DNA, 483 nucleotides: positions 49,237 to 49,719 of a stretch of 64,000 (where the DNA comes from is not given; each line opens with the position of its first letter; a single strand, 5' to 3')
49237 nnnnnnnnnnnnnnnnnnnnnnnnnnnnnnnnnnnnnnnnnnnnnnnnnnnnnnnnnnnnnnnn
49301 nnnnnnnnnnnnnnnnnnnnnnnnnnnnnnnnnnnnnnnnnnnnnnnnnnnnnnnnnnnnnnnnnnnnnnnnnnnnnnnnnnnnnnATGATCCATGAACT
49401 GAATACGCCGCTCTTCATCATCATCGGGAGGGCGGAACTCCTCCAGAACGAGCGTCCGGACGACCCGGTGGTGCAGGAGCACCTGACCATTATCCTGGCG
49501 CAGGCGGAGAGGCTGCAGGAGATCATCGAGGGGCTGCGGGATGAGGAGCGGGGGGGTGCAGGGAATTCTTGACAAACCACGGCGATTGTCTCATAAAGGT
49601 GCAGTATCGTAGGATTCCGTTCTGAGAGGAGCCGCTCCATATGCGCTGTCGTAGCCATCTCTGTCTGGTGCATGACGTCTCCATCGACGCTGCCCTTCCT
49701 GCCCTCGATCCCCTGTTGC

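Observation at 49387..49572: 61-aa DHp-only (H-box) mini-ORF coupled to the NtrC-type activator, next to a hybrid kinase that lacks HPt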

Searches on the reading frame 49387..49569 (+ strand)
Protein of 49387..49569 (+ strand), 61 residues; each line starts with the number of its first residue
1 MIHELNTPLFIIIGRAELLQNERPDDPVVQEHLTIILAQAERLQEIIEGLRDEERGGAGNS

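Call 3: search_protein_families(library=pfam, proteins=[window:49387-49569:+], max_evalue=1)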
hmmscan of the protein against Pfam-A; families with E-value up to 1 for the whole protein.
window:49387-49569:+ (61 aa): 2 families
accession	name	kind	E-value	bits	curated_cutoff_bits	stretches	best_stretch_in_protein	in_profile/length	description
PF00512.31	HisKA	-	2.4e-13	50.4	26.9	1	3-59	11-66/66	His Kinase A (phospho-acceptor) domain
PF25725.1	crAss_CARG1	-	0.11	13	27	1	19-52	91-124/133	Crassvirus cargo protein 1 domain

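Call 4: find_encoding_contigs(protein=window:49387-49569:+, flank=8000, max_places=10)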
Protein window:49387-49569:+ (61 aa): 11 contigs read that carry it; 10 places shown.
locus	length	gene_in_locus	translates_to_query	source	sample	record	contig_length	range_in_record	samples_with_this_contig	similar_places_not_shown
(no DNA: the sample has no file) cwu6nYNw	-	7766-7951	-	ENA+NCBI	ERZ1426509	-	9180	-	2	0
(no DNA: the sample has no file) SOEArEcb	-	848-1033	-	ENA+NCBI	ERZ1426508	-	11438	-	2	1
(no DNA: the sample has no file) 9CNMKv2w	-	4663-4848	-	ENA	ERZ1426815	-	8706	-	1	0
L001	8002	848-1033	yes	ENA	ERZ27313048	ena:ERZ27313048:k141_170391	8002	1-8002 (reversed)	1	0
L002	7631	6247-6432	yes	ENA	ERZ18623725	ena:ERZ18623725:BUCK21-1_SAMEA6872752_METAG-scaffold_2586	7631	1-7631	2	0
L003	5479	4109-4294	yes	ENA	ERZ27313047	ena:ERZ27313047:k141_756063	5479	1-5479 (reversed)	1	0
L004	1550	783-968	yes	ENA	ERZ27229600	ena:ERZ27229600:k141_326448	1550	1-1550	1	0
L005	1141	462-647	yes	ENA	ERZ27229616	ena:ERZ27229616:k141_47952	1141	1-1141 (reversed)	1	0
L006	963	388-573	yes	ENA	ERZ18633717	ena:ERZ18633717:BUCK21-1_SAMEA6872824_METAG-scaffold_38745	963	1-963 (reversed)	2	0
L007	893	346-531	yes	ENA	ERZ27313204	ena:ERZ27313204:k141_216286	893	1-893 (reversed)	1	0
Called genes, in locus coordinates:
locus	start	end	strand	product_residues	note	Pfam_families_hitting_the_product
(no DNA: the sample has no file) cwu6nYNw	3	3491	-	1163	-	?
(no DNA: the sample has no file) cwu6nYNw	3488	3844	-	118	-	-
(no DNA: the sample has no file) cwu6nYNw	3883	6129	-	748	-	PF05228:CHASE4, PF00512:HisKA, PF02518:HATPase_c, PF00072:Response_reg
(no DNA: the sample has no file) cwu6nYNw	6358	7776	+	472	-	PF00072:Response_reg, PF00158:Sigma54_activat, PF13191:AAA_16 (weak), PF14532:Sigma54_activ_2, PF00004:AAA (weak), PF07728:AAA_5 (weak), PF25601:AAA_lid_14, PF02954:HTH_8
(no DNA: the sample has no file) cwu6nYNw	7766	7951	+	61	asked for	PF00512:HisKA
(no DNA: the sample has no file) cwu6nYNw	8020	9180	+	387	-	?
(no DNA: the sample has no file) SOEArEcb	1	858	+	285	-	?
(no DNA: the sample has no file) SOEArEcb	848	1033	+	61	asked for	PF00512:HisKA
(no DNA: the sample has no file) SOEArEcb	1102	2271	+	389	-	PF09002:Card1_endonuc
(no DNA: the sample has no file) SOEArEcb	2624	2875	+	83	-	PF02604:PhdYeFM_antitox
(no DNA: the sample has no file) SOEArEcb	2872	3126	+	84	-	PF06769:YoeB_toxin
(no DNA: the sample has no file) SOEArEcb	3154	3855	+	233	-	PF01168:Ala_racemase_N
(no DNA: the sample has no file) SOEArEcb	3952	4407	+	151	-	-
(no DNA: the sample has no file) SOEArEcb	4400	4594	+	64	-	-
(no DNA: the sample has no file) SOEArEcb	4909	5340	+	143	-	PF01475:FUR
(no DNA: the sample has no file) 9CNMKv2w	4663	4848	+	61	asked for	PF00512:HisKA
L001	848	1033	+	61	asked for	PF00512:HisKA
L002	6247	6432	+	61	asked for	PF00512:HisKA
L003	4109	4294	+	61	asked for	PF00512:HisKA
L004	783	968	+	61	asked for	PF00512:HisKA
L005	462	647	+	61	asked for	PF00512:HisKA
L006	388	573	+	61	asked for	PF00512:HisKA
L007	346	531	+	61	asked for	PF00512:HisKA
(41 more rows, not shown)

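Call 6: find_homologous_proteins(query=window:49387-49569:+, max_evalue=0.001)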
Query window:49387-49569:+ (61 aa): 4 proteins with E <= 0.001 among 4 candidates.
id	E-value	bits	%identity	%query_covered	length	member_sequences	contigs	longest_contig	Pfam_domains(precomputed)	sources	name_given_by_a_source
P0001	2.8e-31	123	100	100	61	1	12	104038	PF00512.32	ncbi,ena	-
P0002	1.8e-19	86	80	92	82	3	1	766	PF00512.32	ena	-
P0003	2.9e-18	82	81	87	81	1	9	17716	PF00512.32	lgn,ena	-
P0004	2.3e-17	79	82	82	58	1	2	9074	PF00512.32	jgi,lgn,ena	-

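Call 8: find_encoding_contigs(protein=P0003, flank=8000, max_places=6)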
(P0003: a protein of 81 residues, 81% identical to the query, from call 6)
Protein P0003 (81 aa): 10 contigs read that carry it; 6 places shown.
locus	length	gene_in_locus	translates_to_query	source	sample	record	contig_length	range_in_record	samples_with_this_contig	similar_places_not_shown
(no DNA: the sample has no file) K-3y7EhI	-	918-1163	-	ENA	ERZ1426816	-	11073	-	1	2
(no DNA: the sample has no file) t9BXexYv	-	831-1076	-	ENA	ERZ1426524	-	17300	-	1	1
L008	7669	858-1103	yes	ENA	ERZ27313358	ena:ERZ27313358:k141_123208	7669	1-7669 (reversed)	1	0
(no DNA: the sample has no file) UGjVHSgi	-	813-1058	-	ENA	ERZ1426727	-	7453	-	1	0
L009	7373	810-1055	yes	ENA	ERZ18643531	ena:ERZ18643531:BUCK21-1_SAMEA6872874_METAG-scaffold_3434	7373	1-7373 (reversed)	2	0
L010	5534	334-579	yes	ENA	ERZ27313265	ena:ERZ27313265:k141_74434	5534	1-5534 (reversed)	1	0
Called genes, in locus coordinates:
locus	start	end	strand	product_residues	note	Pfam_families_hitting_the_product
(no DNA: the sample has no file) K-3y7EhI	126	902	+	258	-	PF00158:Sigma54_activat, PF14532:Sigma54_activ_2, PF25601:AAA_lid_14, PF02954:HTH_8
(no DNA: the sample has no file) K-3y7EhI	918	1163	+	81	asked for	PF00512:HisKA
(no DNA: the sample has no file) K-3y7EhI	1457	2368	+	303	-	PF27225:AF_1859_N, PF10040:CRISPR_Cas6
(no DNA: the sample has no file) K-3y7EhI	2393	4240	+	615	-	PF06480:FtsH_ext (weak), PF07728:AAA_5 (faint), PF00004:AAA, PF17862:AAA_lid_3, PF01434:Peptidase_M41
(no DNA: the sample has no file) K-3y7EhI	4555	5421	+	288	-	PF00902:TatC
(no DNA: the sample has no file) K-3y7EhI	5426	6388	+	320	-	PF06574:FAD_syn, PF01687:Flavokinase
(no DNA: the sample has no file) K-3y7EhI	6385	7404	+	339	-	PF03706:LPG_synthase_TM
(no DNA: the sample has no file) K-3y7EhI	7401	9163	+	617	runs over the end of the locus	PF11028:TMEM260_N, PF13231:PMT_2 (weak), PF28495:TMEM260_2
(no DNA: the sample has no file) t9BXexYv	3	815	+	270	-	?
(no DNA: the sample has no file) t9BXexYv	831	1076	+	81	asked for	PF00512:HisKA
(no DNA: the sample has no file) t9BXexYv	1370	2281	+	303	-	PF27225:AF_1859_N, PF10040:CRISPR_Cas6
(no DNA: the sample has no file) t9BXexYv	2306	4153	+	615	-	PF06480:FtsH_ext (weak), PF07728:AAA_5 (faint), PF00004:AAA, PF17862:AAA_lid_3, PF01434:Peptidase_M41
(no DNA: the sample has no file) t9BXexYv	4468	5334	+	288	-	PF00902:TatC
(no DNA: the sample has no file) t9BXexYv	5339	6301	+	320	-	PF06574:FAD_syn, PF01687:Flavokinase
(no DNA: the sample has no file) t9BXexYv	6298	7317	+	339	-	PF03706:LPG_synthase_TM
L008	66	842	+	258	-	PF00158:Sigma54_activat, PF14532:Sigma54_activ_2, PF25601:AAA_lid_14, PF02954:HTH_8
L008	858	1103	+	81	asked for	PF00512:HisKA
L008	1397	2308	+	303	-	PF27225:AF_1859_N, PF10040:CRISPR_Cas6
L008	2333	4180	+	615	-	PF06480:FtsH_ext (weak), PF07728:AAA_5 (faint), PF00004:AAA, PF17862:AAA_lid_3, PF01434:Peptidase_M41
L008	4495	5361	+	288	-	PF00902:TatC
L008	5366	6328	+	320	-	PF06574:FAD_syn, PF01687:Flavokinase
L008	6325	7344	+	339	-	PF03706:LPG_synthase_TM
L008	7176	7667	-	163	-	?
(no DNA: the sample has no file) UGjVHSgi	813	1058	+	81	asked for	PF00512:HisKA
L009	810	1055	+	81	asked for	PF00512:HisKA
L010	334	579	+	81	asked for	PF00512:HisKA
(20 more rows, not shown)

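Call 9: find_encoding_contigs(protein=P0004, flank=8000, max_places=6)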
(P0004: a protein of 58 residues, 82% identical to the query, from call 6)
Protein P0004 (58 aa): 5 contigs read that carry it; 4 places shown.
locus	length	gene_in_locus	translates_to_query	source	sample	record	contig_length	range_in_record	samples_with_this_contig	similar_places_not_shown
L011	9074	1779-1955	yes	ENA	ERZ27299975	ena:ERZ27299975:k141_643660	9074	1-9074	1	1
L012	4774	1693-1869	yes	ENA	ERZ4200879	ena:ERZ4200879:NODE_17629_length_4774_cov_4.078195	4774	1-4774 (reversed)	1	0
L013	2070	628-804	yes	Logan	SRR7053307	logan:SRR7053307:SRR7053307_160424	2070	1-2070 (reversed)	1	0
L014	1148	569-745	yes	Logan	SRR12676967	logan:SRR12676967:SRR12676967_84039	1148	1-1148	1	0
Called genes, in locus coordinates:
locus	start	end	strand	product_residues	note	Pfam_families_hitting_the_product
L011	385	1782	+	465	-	PF00072:Response_reg, PF13191:AAA_16 (faint), PF00158:Sigma54_activat, PF14532:Sigma54_activ_2, PF00004:AAA (weak), PF07728:AAA_5 (weak), PF25601:AAA_lid_14, PF02954:HTH_8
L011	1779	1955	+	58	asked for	PF00512:HisKA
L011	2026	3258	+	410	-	PF00483:NTP_transferase, PF12804:NTP_transf_3 (weak), PF24894:Hexapep_GlmU, PF25084:LbH_EIF2B, PF25247:LbH_GLGC (weak)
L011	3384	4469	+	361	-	PF01926:MMR_HSR1, PF02421:FeoB_N, PF06071:YchF-GTPase_C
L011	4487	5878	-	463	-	PF01656:CbiA, PF10609:ParA (weak), PF13614:AAA_31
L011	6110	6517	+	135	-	PF20432:Xre-like-HTH (weak), PF09722:Xre_MbcA_ParS_C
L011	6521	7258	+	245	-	PF08808:RES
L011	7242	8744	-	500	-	PF08323:Glyco_transf_5, PF13579:Glyco_trans_4_4 (weak), PF00534:Glycos_transf_1, PF13692:Glyco_trans_1_4 (weak)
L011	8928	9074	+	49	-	?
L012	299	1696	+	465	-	PF00072:Response_reg, PF13191:AAA_16 (faint), PF00158:Sigma54_activat, PF14532:Sigma54_activ_2, PF00004:AAA (weak), PF07728:AAA_5 (weak), PF25601:AAA_lid_14, PF02954:HTH_8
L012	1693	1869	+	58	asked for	PF00512:HisKA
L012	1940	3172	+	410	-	PF00483:NTP_transferase, PF12804:NTP_transf_3 (weak), PF24894:Hexapep_GlmU, PF25084:LbH_EIF2B, PF25247:LbH_GLGC (weak)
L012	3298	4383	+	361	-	PF01926:MMR_HSR1, PF02421:FeoB_N, PF06071:YchF-GTPase_C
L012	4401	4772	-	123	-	?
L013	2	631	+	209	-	?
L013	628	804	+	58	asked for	PF00512:HisKA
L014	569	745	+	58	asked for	PF00512:HisKA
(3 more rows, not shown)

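Call 10: find_encoding_contigs(protein=P0002, flank=8000, max_places=6)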
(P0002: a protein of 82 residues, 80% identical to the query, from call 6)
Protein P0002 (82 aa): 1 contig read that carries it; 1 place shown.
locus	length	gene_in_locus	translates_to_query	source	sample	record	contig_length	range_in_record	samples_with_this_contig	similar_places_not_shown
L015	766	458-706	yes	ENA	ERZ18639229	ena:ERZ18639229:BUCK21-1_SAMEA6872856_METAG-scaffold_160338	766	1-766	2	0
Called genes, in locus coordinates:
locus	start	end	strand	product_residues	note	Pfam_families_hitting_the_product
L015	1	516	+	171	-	?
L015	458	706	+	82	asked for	PF00512:HisKA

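Call 18: find_related_loci(query=A1, collection=metagenome_contigs, flank=10000)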
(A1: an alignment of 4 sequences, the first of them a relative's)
Query A1 (61 aa) in metagenome_contigs; peptide patterns used: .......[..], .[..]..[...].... (x = any residue, [..] = any of these).
53 stretches matched a pattern; 3 encode a relative of the query (tblastn E <= 1e-3); 3 distinct loci.
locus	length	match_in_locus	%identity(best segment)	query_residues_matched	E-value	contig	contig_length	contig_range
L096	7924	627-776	82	1-50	3e-24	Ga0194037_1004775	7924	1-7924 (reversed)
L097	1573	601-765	38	1-55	1e-8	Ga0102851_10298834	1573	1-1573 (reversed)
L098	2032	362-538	36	1-59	6e-6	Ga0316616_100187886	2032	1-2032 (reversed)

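Call 23: search_solved_structures(query=A1, max_evalue=0.001, show_alignments=3)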
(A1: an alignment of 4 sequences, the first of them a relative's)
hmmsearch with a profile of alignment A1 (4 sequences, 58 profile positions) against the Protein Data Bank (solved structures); distinct sequences matched with E-value up to 0.001: 1.
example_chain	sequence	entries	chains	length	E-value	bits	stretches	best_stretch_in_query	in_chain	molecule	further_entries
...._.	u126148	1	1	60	0.00011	25.3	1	1-50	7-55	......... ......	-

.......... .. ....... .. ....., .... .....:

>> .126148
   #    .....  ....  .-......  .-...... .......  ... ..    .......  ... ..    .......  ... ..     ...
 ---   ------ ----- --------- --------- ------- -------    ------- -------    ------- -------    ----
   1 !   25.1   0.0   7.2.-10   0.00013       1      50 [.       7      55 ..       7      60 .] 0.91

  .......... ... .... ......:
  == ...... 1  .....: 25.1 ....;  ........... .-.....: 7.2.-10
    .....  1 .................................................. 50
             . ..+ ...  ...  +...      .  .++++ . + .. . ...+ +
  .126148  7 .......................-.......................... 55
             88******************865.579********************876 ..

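Call 30: search_protein_representatives(alignment_id=A1)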
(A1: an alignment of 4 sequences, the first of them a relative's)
Query: 4 sequences, 58 profile positions. Proteins with E-value up to 0.001 (for the whole library): 185; up to 1e-10: 4; up to 1e-30: 1. The best 150 are listed.
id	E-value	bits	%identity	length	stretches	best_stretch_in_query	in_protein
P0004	2.6e-33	129.8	-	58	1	1-58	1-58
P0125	7.6e-23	96.3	-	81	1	1-53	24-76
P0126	6.1e-20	87.0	-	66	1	1-51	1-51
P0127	1.5e-12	63.3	-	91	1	1-52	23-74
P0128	4.5e-10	55.4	-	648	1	1-55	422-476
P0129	4.0e-08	49.1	-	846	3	3-51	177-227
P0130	1.7e-07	47.1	-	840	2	1-50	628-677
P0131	2.2e-07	46.8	-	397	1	3-57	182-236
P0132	5.1e-07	45.6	-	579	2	3-50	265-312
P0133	5.4e-07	45.5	-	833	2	1-31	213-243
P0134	6.6e-07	45.2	-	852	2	1-50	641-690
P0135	8.2e-07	44.9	-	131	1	3-53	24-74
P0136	1.7e-06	43.9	-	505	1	2-51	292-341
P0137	2.1e-06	43.6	-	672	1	3-52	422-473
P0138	2.3e-06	43.5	-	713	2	1-50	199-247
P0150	1.6e-05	40.8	-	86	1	2-50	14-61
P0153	2.1e-05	40.4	-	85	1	2-51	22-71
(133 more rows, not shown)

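Call 46: find_encoding_contigs(protein=P0125, flank=10000, max_places=3)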
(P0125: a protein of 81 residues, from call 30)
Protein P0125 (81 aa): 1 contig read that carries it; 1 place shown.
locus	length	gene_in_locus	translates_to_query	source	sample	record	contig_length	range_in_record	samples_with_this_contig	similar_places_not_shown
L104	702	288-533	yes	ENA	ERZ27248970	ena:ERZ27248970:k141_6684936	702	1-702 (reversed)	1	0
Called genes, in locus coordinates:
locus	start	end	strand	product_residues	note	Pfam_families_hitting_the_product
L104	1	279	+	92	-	?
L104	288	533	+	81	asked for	PF00512:HisKA (weak)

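Call 47: find_encoding_contigs(protein=P0126, flank=10000, max_places=3)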
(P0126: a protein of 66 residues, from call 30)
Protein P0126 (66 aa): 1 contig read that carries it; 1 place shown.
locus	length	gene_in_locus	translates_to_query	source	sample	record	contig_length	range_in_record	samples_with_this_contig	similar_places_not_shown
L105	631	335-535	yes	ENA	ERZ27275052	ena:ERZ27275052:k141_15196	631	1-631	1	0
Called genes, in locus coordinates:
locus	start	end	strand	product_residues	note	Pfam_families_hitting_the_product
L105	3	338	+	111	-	?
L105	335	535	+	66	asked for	PF00512:HisKA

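Call 52: search_protein_families(library=ncbifam, proteins=[window:49387-49569:+, P0127], max_evalue=0.01)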
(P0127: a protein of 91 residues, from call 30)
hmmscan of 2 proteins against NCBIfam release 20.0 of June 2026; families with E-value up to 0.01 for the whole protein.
window:49387-49569:+ (61 aa): 13 families
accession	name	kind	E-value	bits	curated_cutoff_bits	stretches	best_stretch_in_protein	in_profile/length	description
NF046044.1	PnpS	equivalog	5.7e-07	28.9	400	1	3-50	179-227/390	two-component system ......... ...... PnpS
TIGR02966.1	phoR_proteo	equivalog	7.2e-07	28.5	334.2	1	3-50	123-171/333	phosphate regulon sensor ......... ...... PhoR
NF008312.0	PRK11100.1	equivalog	9.2e-07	28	356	1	2-50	264-311/477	two-component system sensor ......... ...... CreC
NF008293.1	PRK11073.1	equivalog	1.5e-05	24.4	240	1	2-55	138-190/349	nitrogen regulation protein NR(II)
NF033091.0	HK_VanS_ACDEFG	equivalog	2.4e-05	23.6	400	1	2-50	82-131/293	vancomycin resistance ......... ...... VanS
NF033792.0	ActS_PrrB_HisK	equivalog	3.3e-05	22.9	350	1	3-53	211-261/423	ActS/PrrB/RegB family redox-sensitive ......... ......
NF010411.0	PRK13837.1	equivalog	0.0018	16.3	647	1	3-48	459-504/828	two-component system VirA-like sensor kinase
NF008235.0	PRK11006.1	equivalog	0.0029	16.5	390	1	3-50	213-260/431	phosphate regulon sensor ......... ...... PhoR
NF052314.1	T9SS_HK_PorY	subfamily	0.0031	16.6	350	1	3-47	220-264/418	PorY family sensor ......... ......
TIGR02956.1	TMAO_torS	equivalog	0.0038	15.3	676.5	1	1-50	471-519/967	TMAO reductase system sensor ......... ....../response regulator TorS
NF045988.1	HisKinRegBRhodob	equivalog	0.004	15.5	570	1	2-49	220-267/462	sensor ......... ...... RegB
NF008468.0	PRK11360.1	equivalog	0.0048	15.3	646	1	3-50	405-451/616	two-component system sensor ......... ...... AtoS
NF041947.1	LuxQ_Vibrio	equivalog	0.0062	14.4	1200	1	1-48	479-525/843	quorum-sensing autoinducer 2 sensor kinase/phosphatase LuxQ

P0127 (91 aa): 5 families
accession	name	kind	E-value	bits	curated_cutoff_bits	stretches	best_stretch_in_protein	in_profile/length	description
TIGR02966.1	phoR_proteo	equivalog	0.0001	21.5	334.2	1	19-69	117-168/333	phosphate regulon sensor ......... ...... PhoR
NF008293.1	PRK11073.1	equivalog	0.0005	19.4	240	1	19-72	133-185/349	nitrogen regulation protein NR(II)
NF007793.0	PRK10490.1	equivalog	0.0039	15.3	1123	1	19-64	667-713/895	two-component system sensor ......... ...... KdpD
NF008312.0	PRK11100.1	equivalog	0.0048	15.8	356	1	22-71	262-310/477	two-component system sensor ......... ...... CreC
NF008235.0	PRK11006.1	equivalog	0.0066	15.4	390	1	20-69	208-257/431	phosphate regulon sensor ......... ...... PhoR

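Call 54: predict_structure(alignment_id=A1)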
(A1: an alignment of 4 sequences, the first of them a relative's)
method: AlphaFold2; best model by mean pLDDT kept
length: 61 residues; sequences in the alignment: 4
mean_pLDDT: 88.0   pTM: 0.66
mean pLDDT of the five models: 88.0, 87.5, 86.6, 86.0, 85.9
residues with pLDDT >= 90: 39; 70-90: 16; 50-70: 5; < 50: 1
segments of 3 or more residues with pLDDT < 50: none
pLDDT, mean of each block of 10 residues (from residue 1): 82 94 96 95 92 74 48
secondary structure, 60 per line:
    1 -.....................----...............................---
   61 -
elements in order: H2-22 H27-57
